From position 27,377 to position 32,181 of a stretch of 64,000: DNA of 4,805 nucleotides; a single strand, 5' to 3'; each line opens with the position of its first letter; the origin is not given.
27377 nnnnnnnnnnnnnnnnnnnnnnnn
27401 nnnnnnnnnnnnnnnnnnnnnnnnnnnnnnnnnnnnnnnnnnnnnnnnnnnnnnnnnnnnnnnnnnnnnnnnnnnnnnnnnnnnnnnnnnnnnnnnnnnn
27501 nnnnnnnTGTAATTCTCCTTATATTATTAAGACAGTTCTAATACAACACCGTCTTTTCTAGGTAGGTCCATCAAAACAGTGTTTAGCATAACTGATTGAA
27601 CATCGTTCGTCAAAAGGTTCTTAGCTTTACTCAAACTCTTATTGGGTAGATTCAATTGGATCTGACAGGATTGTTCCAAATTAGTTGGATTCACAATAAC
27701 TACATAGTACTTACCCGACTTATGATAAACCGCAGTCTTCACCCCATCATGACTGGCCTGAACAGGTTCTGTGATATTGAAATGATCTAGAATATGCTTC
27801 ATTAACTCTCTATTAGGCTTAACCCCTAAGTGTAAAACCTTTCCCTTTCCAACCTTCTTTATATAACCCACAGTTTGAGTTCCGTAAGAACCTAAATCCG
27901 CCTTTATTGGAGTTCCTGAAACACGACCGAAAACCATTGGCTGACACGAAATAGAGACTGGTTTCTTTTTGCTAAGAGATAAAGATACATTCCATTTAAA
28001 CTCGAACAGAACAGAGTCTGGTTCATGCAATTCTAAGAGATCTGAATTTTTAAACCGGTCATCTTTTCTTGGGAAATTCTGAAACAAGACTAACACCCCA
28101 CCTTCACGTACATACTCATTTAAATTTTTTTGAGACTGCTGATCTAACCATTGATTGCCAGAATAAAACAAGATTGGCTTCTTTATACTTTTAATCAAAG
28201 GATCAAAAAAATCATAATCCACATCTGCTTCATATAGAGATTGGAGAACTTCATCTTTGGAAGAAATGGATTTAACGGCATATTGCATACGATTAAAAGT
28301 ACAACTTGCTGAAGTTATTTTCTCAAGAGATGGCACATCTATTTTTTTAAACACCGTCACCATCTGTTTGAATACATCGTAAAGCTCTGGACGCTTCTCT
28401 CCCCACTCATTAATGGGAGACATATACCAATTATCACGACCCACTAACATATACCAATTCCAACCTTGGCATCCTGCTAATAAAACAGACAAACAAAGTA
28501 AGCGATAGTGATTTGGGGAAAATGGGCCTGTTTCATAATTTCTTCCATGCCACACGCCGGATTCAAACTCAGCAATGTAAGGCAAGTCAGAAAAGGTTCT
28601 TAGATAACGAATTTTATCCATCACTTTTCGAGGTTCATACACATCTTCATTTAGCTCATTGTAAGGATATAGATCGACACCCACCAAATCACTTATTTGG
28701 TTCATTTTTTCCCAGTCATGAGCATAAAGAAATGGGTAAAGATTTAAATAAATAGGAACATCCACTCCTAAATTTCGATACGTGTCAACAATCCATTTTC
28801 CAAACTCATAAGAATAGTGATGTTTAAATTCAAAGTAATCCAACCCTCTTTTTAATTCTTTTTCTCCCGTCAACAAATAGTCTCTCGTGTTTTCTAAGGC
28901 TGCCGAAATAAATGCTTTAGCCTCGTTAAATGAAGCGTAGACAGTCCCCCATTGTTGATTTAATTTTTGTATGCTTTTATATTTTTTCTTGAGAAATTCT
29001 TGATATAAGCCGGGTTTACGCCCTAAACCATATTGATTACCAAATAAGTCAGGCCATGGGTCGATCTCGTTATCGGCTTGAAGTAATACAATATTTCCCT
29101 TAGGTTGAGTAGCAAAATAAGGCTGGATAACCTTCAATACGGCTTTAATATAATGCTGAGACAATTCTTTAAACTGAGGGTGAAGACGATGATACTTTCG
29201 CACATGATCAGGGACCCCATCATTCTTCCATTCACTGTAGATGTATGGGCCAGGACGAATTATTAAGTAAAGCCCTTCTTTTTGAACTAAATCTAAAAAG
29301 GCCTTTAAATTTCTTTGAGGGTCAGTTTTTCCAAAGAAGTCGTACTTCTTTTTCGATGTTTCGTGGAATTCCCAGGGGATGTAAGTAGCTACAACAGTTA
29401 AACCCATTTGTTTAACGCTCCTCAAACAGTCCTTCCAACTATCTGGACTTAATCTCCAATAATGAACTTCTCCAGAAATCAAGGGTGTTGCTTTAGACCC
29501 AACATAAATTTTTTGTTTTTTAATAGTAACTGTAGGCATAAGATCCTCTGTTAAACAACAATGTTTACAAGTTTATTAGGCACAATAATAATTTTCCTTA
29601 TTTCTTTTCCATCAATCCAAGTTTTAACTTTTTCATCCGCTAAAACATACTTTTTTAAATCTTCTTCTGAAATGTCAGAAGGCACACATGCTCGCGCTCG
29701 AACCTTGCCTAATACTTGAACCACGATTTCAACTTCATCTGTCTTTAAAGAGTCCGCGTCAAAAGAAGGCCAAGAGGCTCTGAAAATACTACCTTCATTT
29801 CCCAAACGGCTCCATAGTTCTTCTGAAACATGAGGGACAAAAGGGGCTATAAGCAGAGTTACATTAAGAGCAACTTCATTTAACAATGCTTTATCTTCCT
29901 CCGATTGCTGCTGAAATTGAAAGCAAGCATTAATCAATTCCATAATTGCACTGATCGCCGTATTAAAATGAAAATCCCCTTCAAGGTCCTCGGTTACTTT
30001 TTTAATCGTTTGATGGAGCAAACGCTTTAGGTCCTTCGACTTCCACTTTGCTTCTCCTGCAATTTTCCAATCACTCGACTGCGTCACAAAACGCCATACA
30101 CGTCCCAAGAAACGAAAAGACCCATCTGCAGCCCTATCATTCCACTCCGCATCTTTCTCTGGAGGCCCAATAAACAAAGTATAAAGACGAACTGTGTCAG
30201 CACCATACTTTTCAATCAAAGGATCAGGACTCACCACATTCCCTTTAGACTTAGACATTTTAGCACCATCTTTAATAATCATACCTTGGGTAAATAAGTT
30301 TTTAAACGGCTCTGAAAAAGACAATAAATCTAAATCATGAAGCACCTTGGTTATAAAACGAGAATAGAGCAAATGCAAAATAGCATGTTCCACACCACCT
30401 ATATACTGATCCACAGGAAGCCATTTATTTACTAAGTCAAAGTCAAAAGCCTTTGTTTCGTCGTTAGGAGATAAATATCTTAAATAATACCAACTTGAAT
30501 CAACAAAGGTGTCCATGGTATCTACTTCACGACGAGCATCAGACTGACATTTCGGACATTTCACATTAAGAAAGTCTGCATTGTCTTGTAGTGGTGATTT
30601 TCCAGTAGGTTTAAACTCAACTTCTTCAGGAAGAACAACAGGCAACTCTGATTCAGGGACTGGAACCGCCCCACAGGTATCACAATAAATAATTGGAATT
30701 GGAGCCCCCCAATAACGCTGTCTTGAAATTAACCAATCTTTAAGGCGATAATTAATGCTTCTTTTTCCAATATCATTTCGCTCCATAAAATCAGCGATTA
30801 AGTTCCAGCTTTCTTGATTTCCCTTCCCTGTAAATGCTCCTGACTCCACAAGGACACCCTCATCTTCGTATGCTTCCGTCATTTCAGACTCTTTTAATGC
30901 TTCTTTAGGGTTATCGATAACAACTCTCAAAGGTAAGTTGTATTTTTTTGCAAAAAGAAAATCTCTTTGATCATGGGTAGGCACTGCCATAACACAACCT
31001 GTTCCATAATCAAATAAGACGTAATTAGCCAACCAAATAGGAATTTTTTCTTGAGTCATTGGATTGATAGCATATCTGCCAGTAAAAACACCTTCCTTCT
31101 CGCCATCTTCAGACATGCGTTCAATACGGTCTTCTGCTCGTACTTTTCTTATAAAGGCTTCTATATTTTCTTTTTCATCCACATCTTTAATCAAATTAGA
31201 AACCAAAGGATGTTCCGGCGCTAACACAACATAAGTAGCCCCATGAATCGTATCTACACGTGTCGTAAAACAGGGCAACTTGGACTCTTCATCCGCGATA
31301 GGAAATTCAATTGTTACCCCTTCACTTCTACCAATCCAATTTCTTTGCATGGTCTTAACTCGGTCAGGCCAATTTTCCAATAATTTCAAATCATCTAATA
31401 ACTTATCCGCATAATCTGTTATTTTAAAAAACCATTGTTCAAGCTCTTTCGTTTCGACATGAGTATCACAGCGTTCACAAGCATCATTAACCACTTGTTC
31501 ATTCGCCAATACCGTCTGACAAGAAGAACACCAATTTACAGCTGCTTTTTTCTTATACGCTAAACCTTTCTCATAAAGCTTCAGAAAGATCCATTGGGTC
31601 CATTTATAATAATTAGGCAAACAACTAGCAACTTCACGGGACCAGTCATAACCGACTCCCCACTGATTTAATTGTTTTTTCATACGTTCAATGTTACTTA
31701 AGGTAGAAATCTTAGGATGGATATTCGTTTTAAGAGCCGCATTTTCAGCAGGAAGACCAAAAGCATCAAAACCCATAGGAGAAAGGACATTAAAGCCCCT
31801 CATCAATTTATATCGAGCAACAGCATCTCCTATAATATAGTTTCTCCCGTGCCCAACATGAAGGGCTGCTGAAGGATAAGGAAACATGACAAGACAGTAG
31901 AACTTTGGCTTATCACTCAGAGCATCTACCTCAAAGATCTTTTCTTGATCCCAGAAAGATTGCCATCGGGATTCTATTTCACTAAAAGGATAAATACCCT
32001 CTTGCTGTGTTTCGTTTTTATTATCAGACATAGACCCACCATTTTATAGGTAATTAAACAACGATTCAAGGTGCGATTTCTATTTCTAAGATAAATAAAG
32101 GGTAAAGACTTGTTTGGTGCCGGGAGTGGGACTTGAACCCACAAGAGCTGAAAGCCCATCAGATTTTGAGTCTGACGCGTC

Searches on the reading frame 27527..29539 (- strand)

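Call 6: search_protein_families(library=pfam, proteins=[window:27527-29539:-], max_evalue=0.01)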
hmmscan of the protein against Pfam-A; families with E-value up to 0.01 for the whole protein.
window:27527-29539:- (670 aa): 3 families
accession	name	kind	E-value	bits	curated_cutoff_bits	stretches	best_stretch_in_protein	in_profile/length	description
PF01301.25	Glyco_hydro_35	-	1.6e-38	133.6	27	1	14-160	5-151/319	Glycosyl hydrolases family 35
PF02449.21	Glyco_hydro_42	-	1.2e-16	61.5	21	1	32-313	9-287/376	Beta-galactosidase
PF22369.2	GLMA_2nd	-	1e-09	38.7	27.7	1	427-502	18-97/138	GLMA-like, second domain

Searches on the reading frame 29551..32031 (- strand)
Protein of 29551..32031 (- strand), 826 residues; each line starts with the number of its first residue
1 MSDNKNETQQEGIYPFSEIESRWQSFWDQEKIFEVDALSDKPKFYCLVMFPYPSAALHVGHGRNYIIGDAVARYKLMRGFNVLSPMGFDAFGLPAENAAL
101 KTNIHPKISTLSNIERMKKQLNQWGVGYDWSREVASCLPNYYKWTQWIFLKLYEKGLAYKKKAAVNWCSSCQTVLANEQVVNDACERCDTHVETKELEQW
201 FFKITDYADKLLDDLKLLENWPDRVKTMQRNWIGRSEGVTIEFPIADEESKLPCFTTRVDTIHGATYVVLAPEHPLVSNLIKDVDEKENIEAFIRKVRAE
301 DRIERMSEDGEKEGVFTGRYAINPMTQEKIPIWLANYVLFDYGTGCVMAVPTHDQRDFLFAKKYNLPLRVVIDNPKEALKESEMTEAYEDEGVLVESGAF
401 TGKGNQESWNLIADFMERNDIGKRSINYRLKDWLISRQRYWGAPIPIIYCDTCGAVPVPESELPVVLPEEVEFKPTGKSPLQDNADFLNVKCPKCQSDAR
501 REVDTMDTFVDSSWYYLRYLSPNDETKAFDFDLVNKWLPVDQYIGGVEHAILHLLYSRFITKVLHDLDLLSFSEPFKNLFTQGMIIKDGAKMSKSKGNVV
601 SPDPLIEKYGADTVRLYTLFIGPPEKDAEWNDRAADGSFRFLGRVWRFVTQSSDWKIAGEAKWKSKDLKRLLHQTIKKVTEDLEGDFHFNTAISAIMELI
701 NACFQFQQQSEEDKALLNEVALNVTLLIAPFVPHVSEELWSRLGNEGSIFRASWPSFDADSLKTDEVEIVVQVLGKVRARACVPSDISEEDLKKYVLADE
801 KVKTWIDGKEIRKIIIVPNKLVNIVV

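Call 25: search_protein_families(library=pfam, proteins=[window:29551-32031:-], max_evalue=0.00001)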
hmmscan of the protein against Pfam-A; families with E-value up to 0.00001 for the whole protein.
window:29551-32031:- (826 aa): 5 families
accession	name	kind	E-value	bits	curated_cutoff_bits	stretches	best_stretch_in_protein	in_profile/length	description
PF13603.12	tRNA-synt_1_2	-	7e-72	241.2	25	1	230-416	1-184/185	Leucyl-tRNA synthetase, editing domain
PF00133.28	tRNA-synt_1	-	1.1e-55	189.5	22.7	2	23-234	2-226/414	tRNA synthetases class I (I, L, M and V)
PF09334.17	tRNA-synt_1g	-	1e-34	120.4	20.1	2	49-233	6-218/391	tRNA synthetases class I (M)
PF08264.19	Anticodon_1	-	5.3e-26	91.7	25.1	1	669-788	5-143/148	Anticodon-binding domain of tRNA ligase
PF01406.26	tRNA-synt_1e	-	2.7e-06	27.4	27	0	577-618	239-280/301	tRNA synthetases class I (C) catalytic domain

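Call 36: find_related_loci(query=window:29551-32031:-, collection=genome_contigs, flank=1000)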
Query window:29551-32031:- (826 aa) in genome_contigs; peptide patterns used: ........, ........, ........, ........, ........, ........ (x = any residue, [..] = any of these).
600 stretches matched a pattern (row limit reached: there are more); 595 encode a relative of the query (tblastn E <= 1e-3); the best 80 are kept; 80 distinct loci.
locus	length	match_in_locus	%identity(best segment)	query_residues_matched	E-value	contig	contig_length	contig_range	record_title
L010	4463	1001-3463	74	6-826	0e+0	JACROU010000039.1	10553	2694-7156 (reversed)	MAG: Candidatus Omnitrophota bacterium isolate NC_groundwater_1969_Pr3_S-0.2um_47_3 scaffold_205417, whole genome shotgu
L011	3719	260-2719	64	14-826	0e+0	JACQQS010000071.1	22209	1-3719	MAG: Candidatus Omnitrophota bacterium isolate NC_groundwater_1339_Ag_S-0.2um_49_42 S_p2_S4_coassembly_k141_3362097, who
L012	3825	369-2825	63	14-826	0e+0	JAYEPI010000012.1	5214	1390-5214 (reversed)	MAG: Candidatus Omnitrophota bacterium isolate MAG005 MAG005_12, whole genome shotgun sequence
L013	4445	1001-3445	64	11-826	0e+0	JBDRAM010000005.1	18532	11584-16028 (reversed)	MAG: Candidatus Omnitrophota bacterium isolate MEGAHIT-group-1.1003 k141_2678403, whole genome shotgun sequence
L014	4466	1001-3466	63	14-826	0e+0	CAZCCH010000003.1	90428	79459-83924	MAG TPA_asm: uncultured Planctomycetia bacterium isolate SRP077602_co2_372 genome assembly, contig: NODE_329_length_9042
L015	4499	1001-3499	62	6-826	0e+0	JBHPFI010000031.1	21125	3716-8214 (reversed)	Candidatus Omnitrophota bacterium isolate SAG AM-311-J02 NODE_31_length_21125_cov_30.805648, whole genome shotgun sequen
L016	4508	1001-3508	64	3-826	0e+0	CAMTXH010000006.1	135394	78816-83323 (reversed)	MAG: uncultured Omnitrophica bacterium isolate G01_MAG_00006 genome assembly, contig: G01_MAG_00006_000000000016, whole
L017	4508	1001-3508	60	5-826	0e+0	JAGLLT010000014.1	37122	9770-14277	MAG: Candidatus Omnitrophota bacterium isolate RS_5_28 ROV157_5.bin.28.fa_14, whole genome shotgun sequence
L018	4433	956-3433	59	14-825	0e+0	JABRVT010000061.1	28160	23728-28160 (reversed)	MAG: Candidatus Brocadia sp. isolate MAG-01r c_000000000399, whole genome shotgun sequence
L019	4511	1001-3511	59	14-826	0e+0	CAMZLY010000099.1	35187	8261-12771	uncultured bacterium isolate RB_MAG_00009 genome assembly, contig: RB_MAG_00009_000000000032, whole genome shotgun seque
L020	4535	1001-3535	57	5-826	0e+0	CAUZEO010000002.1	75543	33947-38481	MAG: Kiritimatiellia bacterium isolate CB27_Tmax.59 genome assembly, contig: Ga0310121_10000131, whole genome shotgun se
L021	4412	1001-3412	63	14-826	0e+0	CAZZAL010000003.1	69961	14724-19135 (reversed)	MAG TPA_asm: uncultured Planctomycetia bacterium isolate SRP077602_co2_386 genome assembly, contig: NODE_558_length_6996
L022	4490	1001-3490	56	14-826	0e+0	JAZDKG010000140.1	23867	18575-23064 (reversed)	MAG: Planctomycetota bacterium isolate MEGAHIT-group-0.522 k141_4659890, whole genome shotgun sequence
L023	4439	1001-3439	58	14-826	0e+0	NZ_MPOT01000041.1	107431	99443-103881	MAG: Tepidanaerobacter sp. EBM-38 k99_13872, whole genome shotgun sequence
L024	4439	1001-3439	57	14-826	0e+0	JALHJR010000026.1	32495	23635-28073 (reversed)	MAG: Tepidanaerobacter acetatoxydans isolate 8-LJY_011 scaffold_268, whole genome shotgun sequence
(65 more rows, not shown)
